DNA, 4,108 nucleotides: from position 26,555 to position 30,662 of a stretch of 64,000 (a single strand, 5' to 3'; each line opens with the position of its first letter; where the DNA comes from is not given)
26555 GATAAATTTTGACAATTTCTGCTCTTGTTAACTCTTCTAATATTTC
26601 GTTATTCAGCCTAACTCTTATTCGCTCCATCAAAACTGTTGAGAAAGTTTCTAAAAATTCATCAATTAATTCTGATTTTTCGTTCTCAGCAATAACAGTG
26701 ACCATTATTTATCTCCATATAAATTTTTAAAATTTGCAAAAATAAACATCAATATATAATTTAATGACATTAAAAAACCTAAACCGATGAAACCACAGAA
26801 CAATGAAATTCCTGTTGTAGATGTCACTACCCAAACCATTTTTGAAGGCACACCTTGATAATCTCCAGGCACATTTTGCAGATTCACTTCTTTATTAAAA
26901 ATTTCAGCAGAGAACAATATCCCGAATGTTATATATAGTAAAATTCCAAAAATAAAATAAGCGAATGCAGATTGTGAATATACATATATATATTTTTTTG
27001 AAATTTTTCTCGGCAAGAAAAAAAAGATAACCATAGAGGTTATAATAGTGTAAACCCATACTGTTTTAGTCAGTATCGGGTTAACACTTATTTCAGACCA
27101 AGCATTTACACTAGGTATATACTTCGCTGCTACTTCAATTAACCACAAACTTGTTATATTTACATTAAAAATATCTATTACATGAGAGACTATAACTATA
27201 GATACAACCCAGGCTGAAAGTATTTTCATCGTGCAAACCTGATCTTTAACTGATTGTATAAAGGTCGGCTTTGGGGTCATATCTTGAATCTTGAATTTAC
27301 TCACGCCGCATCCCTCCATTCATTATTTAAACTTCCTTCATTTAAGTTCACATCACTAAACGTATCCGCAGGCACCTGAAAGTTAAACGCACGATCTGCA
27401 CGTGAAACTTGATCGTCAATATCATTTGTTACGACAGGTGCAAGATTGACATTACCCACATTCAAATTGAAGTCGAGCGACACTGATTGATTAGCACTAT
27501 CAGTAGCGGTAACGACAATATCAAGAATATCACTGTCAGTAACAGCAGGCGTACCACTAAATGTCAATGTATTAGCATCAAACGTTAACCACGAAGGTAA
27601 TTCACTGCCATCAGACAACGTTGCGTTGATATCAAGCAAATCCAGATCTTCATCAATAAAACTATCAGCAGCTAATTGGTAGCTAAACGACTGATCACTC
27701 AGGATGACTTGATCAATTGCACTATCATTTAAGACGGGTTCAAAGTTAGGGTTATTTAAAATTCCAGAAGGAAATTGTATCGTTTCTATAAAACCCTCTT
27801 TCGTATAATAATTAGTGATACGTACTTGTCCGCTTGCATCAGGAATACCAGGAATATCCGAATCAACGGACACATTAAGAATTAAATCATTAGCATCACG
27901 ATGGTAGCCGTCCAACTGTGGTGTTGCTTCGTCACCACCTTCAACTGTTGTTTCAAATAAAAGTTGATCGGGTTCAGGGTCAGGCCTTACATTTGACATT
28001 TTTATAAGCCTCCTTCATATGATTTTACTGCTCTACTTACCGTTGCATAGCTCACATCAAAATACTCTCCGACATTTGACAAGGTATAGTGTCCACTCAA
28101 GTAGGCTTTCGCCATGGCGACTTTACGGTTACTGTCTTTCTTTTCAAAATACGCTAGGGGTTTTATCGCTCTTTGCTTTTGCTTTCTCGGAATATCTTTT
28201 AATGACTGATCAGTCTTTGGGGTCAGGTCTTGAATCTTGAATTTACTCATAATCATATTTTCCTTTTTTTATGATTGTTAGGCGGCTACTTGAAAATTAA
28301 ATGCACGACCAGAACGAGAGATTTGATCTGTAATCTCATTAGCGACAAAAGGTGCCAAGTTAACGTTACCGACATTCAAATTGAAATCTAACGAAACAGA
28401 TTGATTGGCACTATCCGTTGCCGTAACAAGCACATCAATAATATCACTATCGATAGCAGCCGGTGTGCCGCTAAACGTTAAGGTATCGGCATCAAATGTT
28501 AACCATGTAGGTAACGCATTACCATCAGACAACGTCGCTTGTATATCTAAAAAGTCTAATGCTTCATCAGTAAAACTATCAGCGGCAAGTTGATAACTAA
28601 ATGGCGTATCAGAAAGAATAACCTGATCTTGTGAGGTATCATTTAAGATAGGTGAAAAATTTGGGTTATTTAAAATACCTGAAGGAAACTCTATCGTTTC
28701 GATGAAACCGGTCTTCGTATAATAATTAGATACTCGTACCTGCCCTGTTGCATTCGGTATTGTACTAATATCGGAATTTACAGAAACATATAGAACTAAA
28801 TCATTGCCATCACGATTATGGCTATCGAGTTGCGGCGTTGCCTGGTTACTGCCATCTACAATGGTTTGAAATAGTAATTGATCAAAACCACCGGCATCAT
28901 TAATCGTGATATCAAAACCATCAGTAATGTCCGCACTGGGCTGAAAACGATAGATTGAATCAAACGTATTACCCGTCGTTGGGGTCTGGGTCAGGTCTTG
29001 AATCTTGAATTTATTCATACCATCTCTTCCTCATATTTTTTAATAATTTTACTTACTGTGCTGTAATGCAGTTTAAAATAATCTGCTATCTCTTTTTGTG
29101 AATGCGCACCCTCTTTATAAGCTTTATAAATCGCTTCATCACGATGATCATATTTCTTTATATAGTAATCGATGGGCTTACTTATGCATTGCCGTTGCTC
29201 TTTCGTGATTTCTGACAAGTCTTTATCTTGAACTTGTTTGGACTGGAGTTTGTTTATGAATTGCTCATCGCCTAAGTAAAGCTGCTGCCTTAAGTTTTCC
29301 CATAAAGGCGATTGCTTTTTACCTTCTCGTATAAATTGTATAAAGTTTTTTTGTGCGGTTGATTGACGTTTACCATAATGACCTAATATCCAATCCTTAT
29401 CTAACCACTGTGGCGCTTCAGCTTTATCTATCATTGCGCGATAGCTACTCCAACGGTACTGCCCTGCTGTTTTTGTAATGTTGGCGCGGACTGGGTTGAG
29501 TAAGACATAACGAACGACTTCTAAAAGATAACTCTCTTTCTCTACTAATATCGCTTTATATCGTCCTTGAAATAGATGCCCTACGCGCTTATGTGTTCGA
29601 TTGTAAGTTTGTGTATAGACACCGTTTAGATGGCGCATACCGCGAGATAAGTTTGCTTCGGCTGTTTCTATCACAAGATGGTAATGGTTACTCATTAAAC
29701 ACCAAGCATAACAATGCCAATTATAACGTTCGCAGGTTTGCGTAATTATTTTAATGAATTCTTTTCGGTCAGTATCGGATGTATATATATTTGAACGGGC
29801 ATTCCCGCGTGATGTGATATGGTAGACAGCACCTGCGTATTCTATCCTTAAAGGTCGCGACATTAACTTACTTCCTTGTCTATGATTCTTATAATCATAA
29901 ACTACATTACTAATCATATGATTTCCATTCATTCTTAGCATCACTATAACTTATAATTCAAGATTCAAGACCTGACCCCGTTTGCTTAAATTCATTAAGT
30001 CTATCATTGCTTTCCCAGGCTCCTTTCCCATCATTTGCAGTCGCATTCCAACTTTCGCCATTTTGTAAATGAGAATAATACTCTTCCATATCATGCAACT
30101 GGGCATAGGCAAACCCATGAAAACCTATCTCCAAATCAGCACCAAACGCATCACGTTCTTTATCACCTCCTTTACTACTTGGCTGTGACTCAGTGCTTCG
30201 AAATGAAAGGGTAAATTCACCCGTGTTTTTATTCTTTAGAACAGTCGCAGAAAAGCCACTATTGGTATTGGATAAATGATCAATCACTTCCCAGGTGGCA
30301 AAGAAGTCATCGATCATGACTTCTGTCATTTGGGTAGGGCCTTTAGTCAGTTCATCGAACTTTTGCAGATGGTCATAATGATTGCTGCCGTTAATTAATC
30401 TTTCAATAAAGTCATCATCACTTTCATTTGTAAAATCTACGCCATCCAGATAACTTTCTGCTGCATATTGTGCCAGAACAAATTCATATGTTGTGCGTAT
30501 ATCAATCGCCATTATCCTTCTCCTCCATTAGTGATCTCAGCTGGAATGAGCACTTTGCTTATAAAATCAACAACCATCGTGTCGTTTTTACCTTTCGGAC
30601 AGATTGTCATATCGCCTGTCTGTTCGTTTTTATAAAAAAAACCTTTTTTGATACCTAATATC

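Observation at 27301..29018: Two silent partial paralogues of one internal adhesin segment sit just upstream of the giant RTX adhesin gene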

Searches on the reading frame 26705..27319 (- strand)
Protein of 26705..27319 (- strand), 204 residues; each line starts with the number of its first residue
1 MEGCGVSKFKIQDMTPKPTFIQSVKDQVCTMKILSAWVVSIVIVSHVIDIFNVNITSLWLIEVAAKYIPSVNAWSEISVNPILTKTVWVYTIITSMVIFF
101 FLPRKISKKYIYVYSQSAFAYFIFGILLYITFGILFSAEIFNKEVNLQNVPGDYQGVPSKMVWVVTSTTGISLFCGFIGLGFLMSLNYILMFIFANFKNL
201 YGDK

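Call 12: search_protein_families(library=pfam, proteins=[window:26705-27319:-], max_evalue=0.01)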
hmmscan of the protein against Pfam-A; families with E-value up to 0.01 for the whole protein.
window:26705-27319:- (204 aa): 0 families

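Call 20: search_protein_families(library=ncbifam, proteins=[window:26705-27319:-], max_evalue=0.01)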
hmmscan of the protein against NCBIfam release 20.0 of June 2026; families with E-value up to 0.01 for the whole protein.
window:26705-27319:- (204 aa): 0 families

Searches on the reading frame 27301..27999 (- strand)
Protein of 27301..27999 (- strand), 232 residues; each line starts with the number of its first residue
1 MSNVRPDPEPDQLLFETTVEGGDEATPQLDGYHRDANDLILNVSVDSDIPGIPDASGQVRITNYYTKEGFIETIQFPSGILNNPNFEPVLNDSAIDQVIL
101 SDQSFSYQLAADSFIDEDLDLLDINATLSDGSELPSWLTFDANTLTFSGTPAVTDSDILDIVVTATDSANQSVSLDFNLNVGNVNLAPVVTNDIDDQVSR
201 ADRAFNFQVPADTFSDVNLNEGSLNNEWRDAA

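Call 12: search_protein_families(library=pfam, proteins=[window:27301-27999:-], max_evalue=0.01)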
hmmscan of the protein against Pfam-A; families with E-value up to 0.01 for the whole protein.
window:27301-27999:- (232 aa): 1 family
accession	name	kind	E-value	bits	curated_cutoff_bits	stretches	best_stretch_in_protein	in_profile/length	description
PF05345.18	He_PIG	-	2.4e-20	73.2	24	1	88-181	2-95/96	Putative Ig domain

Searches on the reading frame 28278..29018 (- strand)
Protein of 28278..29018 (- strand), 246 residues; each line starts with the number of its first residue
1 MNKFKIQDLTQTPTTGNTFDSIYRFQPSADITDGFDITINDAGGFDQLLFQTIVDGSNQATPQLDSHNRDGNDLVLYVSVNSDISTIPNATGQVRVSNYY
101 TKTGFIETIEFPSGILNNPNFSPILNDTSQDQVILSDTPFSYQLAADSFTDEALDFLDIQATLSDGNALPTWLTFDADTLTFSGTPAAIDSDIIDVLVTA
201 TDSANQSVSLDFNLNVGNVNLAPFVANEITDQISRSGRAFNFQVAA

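Call 12: search_protein_families(library=pfam, proteins=[window:28278-29018:-], max_evalue=0.01)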
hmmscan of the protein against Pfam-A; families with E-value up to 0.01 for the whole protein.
window:28278-29018:- (246 aa): 2 families
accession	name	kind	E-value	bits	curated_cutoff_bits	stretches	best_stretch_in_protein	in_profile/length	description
PF05345.18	He_PIG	-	5e-16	59.4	24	1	123-216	2-95/96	Putative Ig domain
PF06594.17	HCBP_related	-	0.0033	17.8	21.4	0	86-114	5-35/42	Haemolysin-type calcium binding protein related domain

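Call 14: find_homologous_proteins(query=window:28281-28976:-, max_evalue=1e-10)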
Query seq(232 aa) (232 aa): 2 proteins with E <= 1e-10 among 276 candidates.
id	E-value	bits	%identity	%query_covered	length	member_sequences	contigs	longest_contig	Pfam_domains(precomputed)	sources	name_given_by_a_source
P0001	6.9e-143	491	100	100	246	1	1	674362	PF05345.19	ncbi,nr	ncbi:MAG: hypothetical protein HND53_02860 [Proteobacteria bacterium]|nr:hypothetical protein [Pseud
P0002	2.3e-91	323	76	87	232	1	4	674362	PF05345.19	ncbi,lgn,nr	ncbi:MAG: hypothetical protein HND53_02850 [Proteobacteria bacterium]|nr:hypothetical protein [Pseud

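Call 15: find_encoding_contigs(protein=P0002, flank=10000, max_places=10)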
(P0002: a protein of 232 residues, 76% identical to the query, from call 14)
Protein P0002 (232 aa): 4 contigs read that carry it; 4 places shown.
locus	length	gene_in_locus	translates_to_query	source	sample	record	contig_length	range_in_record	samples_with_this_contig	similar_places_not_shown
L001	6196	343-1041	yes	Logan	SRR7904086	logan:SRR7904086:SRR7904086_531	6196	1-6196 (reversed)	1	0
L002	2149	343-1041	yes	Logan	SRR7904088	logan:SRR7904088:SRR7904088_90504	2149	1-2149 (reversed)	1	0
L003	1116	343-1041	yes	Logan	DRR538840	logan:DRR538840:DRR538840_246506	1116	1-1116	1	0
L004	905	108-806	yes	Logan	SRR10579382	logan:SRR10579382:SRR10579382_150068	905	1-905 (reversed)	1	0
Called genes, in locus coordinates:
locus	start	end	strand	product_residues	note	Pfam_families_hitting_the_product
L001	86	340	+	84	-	-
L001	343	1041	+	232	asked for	PF05345:He_PIG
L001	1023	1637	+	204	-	-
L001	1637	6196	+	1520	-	?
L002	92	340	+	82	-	-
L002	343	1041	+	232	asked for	PF05345:He_PIG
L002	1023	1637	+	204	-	-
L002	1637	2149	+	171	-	?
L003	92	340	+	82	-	-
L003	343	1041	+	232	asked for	PF05345:He_PIG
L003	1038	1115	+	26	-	?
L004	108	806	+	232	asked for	PF05345:He_PIG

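Call 16: find_encoding_contigs(protein=P0001, flank=10000, max_places=10)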
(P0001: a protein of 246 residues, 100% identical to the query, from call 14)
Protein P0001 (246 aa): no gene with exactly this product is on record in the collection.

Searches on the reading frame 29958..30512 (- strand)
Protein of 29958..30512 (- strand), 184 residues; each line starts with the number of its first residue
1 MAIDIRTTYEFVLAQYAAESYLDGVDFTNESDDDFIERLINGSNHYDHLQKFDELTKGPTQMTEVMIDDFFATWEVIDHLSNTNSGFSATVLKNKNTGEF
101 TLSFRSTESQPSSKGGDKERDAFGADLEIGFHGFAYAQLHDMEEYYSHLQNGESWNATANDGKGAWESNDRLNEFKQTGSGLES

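Call 12: search_protein_families(library=pfam, proteins=[window:29958-30512:-], max_evalue=0.01)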
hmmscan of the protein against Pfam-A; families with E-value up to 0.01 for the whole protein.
window:29958-30512:- (184 aa): 0 families

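Call 20: search_protein_families(library=ncbifam, proteins=[window:29958-30512:-], max_evalue=0.01)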
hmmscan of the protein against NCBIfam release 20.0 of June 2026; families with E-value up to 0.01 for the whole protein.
window:29958-30512:- (184 aa): 0 families

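Call 43: find_homologous_proteins(query=window:29958-30512:-, max_evalue=0.001)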
Query window:29958-30512:- (184 aa): 19 proteins with E <= 0.001 among 36 candidates.
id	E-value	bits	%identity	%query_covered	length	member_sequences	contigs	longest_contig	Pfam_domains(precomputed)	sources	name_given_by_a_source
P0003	2.3e-62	228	100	57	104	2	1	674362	-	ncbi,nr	ncbi:MAG: hypothetical protein HND53_02880 [Proteobacteria bacterium]|nr:hypothetical protein [Pseud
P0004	3.2e-43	166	58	83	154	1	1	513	-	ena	-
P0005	7.4e-43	165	50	93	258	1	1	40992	-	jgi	-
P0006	2.4e-39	153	53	88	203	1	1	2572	-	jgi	jgi:hypothetical protein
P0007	2.5e-39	153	55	80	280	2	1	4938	-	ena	-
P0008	2.8e-34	137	44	92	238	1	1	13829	-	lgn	-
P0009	4.3e-29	120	49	78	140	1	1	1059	-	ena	-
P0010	7.2e-28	116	53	63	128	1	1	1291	-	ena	-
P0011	1.8e-27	115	42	77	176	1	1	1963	-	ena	-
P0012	6.2e-27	113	60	53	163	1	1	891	-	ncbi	-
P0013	1.6e-26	112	41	84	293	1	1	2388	-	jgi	jgi:hypothetical protein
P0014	7.6e-26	109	46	84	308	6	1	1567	PF06594.18,PF00353.26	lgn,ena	-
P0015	2.1e-24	105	48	72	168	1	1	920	-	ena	-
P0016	3.0e-22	98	43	95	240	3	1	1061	-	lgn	-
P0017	3.1e-20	91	56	45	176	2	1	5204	-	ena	-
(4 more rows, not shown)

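Call 44: find_encoding_contigs(protein=P0005, flank=10000, max_places=3)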
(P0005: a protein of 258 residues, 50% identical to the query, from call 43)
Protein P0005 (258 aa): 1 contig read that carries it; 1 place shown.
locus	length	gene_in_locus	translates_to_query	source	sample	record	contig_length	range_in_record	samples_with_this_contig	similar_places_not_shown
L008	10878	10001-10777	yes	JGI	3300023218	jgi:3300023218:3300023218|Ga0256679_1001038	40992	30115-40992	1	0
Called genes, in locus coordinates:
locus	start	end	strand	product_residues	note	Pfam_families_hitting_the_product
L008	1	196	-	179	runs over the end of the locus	PF00702:Hydrolase (faint), PF13419:HAD_2, PF08282:Hydrolase_3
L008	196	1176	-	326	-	PF01380:SIS, PF00571:CBS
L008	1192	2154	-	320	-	PF01699:Na_Ca_ex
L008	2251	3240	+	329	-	PF01636:APH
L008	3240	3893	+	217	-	PF00483:NTP_transferase, PF12804:NTP_transf_3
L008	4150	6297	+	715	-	PF09084:NMT1 (faint), PF12974:Phosphonate-bd (faint), PF00497:SBP_bac_3, PF01464:SLT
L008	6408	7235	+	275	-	PF08238:Sel1, PF01464:SLT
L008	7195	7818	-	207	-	-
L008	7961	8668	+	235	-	PF03649:UPF0014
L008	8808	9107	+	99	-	-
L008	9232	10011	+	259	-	-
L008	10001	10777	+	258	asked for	-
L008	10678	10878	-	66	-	?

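Call 45: find_encoding_contigs(protein=P0008, flank=10000, max_places=3)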
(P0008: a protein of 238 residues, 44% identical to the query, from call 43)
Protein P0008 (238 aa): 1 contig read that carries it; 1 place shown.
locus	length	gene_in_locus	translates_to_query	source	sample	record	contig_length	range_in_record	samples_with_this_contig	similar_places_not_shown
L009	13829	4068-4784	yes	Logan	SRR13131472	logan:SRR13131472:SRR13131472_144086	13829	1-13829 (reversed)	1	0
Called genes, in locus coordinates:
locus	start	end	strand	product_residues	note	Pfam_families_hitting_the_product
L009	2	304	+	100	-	?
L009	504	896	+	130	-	PF00034:Cytochrom_C, PF13442:Cytochrome_CBB3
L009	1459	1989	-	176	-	PF19502:DUF6036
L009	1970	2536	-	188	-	-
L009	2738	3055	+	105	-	-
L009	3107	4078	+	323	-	-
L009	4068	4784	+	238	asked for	-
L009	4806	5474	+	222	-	PF01797:Y1_Tnp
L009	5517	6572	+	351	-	-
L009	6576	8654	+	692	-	PF26363:Phospholipase-like (weak)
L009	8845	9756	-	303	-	PF01904:DUF72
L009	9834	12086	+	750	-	PF21226:MalQ_N, PF02446:Glyco_hydro_77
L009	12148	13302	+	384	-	PF00512:HisKA, PF02518:HATPase_c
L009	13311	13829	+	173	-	?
